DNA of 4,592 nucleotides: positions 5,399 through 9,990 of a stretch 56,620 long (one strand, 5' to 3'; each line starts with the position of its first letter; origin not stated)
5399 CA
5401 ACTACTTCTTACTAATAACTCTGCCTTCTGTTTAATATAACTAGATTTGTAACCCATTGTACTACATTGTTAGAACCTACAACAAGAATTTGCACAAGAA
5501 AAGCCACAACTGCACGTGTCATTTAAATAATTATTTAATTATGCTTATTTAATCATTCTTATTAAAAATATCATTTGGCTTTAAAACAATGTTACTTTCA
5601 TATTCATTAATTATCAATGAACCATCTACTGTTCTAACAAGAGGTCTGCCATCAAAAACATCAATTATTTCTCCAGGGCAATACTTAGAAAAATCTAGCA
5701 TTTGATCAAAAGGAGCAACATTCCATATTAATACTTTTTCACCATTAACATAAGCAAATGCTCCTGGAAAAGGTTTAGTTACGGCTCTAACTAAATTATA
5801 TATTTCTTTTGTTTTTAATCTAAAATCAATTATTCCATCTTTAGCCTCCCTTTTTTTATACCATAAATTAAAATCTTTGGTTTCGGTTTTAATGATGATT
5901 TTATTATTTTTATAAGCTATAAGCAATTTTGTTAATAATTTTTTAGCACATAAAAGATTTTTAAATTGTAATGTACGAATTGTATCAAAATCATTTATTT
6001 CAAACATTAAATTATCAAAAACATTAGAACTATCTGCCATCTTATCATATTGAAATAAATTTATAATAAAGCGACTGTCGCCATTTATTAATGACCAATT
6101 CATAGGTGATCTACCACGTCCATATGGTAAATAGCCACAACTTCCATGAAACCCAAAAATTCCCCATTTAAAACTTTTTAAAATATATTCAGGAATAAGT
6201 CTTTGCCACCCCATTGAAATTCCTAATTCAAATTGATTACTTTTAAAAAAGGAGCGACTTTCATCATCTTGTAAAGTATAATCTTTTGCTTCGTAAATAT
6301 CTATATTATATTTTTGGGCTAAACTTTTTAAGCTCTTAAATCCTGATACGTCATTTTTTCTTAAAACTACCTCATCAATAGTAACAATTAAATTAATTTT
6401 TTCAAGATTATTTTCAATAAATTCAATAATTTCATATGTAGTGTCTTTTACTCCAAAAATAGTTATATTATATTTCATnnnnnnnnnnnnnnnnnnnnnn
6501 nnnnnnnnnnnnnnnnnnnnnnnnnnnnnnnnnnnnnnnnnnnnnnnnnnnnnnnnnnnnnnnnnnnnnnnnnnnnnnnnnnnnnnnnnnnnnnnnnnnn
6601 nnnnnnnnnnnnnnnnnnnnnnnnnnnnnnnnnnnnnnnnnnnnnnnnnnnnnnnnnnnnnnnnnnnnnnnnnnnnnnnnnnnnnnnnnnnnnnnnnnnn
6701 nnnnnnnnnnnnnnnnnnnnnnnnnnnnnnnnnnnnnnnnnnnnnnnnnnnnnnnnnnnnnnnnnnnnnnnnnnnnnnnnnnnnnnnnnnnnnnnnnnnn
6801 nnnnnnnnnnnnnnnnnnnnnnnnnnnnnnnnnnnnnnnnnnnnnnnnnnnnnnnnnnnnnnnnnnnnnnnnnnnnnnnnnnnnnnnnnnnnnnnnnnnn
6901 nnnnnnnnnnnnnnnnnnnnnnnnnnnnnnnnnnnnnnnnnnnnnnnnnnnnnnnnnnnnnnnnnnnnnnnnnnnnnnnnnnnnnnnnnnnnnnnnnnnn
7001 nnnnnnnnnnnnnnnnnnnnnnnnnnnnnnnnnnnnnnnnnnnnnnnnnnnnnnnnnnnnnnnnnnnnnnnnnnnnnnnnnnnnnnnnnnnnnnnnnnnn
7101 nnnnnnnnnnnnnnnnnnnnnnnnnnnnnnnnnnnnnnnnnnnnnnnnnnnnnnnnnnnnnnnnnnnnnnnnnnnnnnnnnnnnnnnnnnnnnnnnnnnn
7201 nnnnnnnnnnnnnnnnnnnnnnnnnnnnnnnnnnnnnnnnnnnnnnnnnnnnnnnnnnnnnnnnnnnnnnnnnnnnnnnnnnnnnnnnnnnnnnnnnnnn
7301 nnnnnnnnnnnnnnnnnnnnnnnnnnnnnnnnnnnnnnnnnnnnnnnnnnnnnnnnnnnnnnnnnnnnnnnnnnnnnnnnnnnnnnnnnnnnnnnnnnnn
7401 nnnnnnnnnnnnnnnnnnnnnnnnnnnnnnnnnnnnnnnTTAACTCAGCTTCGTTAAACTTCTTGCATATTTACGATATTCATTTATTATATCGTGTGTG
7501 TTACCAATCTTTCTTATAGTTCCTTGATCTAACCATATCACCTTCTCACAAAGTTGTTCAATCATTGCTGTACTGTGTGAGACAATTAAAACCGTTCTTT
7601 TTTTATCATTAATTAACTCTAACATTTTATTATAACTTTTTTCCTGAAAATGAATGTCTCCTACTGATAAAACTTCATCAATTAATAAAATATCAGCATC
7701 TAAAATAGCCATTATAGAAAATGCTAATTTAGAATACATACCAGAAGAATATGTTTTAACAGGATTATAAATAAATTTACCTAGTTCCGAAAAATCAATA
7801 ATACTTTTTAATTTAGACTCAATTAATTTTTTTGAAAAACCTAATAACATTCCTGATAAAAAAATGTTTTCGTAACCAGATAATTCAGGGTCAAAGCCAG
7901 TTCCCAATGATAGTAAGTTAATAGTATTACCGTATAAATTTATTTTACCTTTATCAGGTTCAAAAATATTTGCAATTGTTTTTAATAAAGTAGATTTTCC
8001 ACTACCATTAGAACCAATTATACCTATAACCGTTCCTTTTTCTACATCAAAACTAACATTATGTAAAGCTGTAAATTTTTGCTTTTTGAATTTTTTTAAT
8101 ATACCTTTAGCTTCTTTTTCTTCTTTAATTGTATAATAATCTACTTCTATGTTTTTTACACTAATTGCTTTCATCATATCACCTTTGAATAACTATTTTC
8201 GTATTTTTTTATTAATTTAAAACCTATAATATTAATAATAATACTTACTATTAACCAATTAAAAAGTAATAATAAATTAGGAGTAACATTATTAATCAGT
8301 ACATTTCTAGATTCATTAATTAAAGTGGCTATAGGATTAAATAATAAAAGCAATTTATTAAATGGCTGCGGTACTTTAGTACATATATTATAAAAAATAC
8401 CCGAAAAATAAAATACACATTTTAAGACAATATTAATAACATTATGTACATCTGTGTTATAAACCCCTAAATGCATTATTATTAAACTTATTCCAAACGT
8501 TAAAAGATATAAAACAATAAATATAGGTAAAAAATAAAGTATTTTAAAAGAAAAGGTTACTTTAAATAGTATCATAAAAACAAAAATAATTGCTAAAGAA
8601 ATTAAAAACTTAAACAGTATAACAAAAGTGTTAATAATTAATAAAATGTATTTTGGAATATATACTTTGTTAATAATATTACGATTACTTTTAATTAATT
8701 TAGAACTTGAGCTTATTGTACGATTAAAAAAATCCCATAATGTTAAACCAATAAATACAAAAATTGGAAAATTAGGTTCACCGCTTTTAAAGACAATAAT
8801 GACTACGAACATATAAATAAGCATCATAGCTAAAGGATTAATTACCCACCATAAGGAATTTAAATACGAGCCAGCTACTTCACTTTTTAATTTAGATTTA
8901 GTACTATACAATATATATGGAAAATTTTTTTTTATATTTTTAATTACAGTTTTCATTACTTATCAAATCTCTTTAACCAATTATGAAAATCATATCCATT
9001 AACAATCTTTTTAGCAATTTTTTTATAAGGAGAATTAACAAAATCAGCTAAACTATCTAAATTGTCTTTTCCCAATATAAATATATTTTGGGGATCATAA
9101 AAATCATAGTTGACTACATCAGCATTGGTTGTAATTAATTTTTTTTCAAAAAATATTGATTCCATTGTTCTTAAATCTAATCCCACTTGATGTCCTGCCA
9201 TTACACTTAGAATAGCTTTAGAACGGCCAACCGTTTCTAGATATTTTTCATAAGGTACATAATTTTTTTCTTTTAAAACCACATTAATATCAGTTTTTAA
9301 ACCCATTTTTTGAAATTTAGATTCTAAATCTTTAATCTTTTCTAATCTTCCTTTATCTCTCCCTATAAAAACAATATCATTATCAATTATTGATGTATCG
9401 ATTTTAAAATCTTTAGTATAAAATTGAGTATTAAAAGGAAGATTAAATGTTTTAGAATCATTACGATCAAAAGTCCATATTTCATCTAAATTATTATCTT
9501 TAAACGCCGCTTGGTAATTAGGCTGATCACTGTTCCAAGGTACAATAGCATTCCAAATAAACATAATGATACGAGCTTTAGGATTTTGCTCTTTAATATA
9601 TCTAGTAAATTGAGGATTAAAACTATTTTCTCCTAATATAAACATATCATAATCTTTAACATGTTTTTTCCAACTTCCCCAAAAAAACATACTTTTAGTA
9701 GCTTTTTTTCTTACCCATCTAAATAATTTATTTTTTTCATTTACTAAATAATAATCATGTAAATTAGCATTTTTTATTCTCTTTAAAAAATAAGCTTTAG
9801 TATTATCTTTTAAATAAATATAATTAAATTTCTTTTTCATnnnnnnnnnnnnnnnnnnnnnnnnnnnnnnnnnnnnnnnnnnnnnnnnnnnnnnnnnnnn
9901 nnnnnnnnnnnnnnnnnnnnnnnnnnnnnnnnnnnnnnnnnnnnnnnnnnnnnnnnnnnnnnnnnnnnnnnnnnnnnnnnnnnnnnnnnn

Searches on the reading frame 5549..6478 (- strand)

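Call 8: search_protein_families(library=pfam, proteins=[window:5549-6478:-], max_evalue=0.00001)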
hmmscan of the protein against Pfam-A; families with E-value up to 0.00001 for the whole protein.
window:5549-6478:- (309 aa): 1 family
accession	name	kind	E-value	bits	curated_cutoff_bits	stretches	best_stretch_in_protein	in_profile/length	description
PF02911.23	Formyl_trans_C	-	1.3e-16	61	21.1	1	212-306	4-97/100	Formyl transferase, C-terminal domain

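Call 21: search_protein_families(library=ncbifam, proteins=[window:5549-6478:-], max_evalue=0.00001)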
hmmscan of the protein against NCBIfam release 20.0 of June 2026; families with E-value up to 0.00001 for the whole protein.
window:5549-6478:- (309 aa): 3 families
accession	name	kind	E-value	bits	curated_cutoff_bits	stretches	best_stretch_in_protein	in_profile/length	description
NF005998.1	PRK08125.1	equivalog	9e-38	130.1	777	1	7-290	5-276/649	bifunctional UDP-4-amino-4-deoxy-L-arabinose formyltransferase/UDP-glucuronic acid oxidase ArnA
NF005414.0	PRK06988.1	equivalog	3.4e-36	124.8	316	1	2-288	2-279/311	formyltransferase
TIGR00460.1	fmt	equivalog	2.9e-21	75.9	201.5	1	16-284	14-277/315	methionyl-tRNA formyltransferase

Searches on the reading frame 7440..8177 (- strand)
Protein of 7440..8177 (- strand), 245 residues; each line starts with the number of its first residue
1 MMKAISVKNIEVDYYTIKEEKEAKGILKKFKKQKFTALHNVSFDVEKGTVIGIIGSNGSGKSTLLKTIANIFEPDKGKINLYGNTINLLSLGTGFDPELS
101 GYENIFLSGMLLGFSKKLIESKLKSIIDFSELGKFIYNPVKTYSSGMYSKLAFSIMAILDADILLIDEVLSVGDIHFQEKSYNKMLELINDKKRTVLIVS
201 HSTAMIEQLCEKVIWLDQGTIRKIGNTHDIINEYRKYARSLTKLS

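Call 6: search_protein_families(library=pfam, proteins=[window:7440-8177:-])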
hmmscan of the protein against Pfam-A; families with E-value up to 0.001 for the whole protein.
window:7440-8177:- (245 aa): 5 families
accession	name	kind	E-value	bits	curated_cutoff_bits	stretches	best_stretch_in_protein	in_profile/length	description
PF00005.33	ABC_tran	-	1.5e-20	74.6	25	1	38-169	1-135/137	ABC transporter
PF13555.12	AAA_29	-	2.4e-06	27.6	27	1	35-78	12-51/61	P-loop containing region of AAA domain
PF13304.12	AAA_21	-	6.4e-06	26.9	27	1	51-85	2-48/304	AAA domain, putative AbiEii toxin, Type IV TA system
PF02463.25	SMC_N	-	0.0002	21.3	40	0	27-69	2-45/220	RecF/RecN/SMC N terminal domain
PF01637.24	ATPase_2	-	0.00058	20.2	33.2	0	46-212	18-173/225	ATPase domain predominantly from Archaea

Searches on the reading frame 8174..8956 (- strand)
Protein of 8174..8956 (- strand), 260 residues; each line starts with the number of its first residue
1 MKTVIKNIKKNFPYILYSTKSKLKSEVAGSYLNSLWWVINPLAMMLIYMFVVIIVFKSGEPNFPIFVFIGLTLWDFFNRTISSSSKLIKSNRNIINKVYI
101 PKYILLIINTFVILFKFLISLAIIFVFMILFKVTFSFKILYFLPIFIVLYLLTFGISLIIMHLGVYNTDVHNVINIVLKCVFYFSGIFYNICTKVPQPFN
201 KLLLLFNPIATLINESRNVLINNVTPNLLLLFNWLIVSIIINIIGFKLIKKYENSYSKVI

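Call 6: search_protein_families(library=pfam, proteins=[window:8174-8956:-])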
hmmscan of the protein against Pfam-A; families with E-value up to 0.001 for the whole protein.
window:8174-8956:- (260 aa): 1 family
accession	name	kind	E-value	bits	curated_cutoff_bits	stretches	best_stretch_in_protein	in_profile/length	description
PF01061.29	ABC2_membrane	-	2e-08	34.5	26.9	1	27-218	15-208/211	ABC-2 type transporter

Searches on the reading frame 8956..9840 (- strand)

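Call 6: search_protein_families(library=pfam, proteins=[window:8956-9840:-])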
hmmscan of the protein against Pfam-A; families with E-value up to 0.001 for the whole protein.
window:8956-9840:- (294 aa): 0 families

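Call 21: search_protein_families(library=ncbifam, proteins=[window:8956-9840:-], max_evalue=0.00001)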
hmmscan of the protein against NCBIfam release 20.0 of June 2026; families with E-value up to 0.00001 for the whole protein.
window:8956-9840:- (294 aa): 1 family
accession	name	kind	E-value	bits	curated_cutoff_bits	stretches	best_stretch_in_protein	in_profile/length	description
NF053598.1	WaaS_CpsH_GTase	subfamily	3.1e-57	194.7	60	1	5-292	39-316/318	WaaS/CpsH family glycosyltransferase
